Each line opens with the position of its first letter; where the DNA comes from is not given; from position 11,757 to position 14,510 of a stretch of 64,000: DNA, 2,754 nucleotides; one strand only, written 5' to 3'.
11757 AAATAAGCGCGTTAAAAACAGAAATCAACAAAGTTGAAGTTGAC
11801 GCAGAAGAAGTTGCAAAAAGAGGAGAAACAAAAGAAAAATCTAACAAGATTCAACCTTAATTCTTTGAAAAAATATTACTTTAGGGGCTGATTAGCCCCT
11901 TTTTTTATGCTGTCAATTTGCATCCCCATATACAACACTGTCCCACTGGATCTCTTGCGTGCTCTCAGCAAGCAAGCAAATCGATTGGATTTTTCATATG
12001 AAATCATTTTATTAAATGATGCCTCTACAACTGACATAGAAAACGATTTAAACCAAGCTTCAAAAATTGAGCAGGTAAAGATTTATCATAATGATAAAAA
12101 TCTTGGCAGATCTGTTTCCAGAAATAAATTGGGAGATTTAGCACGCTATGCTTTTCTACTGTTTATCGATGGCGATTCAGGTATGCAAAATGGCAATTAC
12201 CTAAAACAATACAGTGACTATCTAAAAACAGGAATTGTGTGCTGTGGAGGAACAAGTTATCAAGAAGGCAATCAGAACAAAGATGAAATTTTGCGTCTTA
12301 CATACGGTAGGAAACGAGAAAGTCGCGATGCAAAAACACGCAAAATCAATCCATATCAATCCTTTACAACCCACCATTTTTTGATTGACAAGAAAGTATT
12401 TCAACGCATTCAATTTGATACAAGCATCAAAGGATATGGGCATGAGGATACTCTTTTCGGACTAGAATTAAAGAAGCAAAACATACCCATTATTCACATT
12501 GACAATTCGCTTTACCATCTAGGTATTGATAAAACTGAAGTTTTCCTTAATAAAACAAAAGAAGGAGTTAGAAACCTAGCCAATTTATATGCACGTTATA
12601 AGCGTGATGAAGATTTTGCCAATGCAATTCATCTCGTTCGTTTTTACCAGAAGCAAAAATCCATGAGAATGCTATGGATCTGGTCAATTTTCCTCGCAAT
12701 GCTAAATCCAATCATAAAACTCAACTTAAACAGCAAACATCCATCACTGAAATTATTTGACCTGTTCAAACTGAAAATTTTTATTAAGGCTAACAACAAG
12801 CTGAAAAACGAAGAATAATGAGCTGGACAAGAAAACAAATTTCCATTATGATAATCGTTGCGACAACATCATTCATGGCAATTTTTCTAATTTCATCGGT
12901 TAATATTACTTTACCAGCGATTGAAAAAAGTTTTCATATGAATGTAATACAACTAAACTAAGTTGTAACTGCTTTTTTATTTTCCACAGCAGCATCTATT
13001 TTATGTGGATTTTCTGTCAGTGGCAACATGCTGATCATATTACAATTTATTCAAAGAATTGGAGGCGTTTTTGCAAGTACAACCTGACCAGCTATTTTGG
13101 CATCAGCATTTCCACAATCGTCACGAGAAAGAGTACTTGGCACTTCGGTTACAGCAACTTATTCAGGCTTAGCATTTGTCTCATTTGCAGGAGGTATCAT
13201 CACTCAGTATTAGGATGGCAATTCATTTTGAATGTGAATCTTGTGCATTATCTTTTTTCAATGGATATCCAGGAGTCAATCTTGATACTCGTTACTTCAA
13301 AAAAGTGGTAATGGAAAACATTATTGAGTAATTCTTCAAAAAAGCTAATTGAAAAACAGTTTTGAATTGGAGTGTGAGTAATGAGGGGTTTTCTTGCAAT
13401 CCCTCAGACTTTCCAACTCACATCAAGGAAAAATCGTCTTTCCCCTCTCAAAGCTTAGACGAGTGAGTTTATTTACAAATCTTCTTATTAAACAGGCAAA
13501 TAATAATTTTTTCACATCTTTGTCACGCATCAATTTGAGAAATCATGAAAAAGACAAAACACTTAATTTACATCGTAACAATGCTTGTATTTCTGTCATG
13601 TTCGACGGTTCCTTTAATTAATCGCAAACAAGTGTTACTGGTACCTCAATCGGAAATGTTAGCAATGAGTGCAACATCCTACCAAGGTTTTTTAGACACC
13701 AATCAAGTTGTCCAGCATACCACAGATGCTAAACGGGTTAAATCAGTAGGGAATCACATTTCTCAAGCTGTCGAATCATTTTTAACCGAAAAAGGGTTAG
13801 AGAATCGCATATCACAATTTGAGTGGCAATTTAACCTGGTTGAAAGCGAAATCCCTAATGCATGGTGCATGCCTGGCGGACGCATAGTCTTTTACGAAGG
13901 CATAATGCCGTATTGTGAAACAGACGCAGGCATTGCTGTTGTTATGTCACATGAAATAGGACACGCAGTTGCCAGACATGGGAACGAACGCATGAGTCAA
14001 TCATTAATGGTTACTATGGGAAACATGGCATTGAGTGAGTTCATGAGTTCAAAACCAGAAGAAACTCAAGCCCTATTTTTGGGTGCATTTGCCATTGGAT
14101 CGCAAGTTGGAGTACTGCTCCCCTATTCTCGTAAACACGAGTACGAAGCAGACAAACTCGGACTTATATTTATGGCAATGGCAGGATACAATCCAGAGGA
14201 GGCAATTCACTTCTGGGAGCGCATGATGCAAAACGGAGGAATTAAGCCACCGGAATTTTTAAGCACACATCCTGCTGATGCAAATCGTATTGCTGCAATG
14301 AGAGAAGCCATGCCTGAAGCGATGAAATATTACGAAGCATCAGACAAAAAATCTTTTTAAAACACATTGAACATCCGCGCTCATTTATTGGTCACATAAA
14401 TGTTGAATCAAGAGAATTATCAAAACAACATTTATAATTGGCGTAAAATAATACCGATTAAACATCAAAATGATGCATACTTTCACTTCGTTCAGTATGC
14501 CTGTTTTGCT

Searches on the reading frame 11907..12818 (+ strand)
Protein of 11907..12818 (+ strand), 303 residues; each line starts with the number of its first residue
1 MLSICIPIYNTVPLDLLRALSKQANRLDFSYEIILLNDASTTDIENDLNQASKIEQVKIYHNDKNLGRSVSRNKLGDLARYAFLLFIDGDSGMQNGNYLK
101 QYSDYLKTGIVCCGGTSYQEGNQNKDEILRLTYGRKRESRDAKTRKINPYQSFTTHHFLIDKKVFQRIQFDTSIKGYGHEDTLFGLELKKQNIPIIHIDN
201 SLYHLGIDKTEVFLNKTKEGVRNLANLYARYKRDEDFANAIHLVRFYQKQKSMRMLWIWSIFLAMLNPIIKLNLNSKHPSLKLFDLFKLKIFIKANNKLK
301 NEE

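Call 54: search_protein_families(library=pfam, max_evalue=0.00001, proteins=[window:11907-12818:+])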
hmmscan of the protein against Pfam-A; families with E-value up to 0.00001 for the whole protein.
window:11907-12818:+ (303 aa): 2 families
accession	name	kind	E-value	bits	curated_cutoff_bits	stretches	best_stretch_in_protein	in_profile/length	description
PF00535.33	Glycos_transf_2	-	7.3e-15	55.7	23.3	1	3-166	1-165/168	Glycosyl transferase family 2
PF10111.15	Glyco_tranf_2_2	-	8.3e-06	25.9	27.3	0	20-184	19-195/276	Glycosyltransferase like family 2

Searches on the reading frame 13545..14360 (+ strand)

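Call 54: search_protein_families(library=pfam, max_evalue=0.00001, proteins=[window:13545-14360:+])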
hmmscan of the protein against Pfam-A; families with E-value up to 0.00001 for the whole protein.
window:13545-14360:+ (271 aa): 1 family
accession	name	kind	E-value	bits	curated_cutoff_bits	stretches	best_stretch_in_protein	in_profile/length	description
PF01435.24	Peptidase_M48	-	8.1e-36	124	20.3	1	72-254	7-184/186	Peptidase family M48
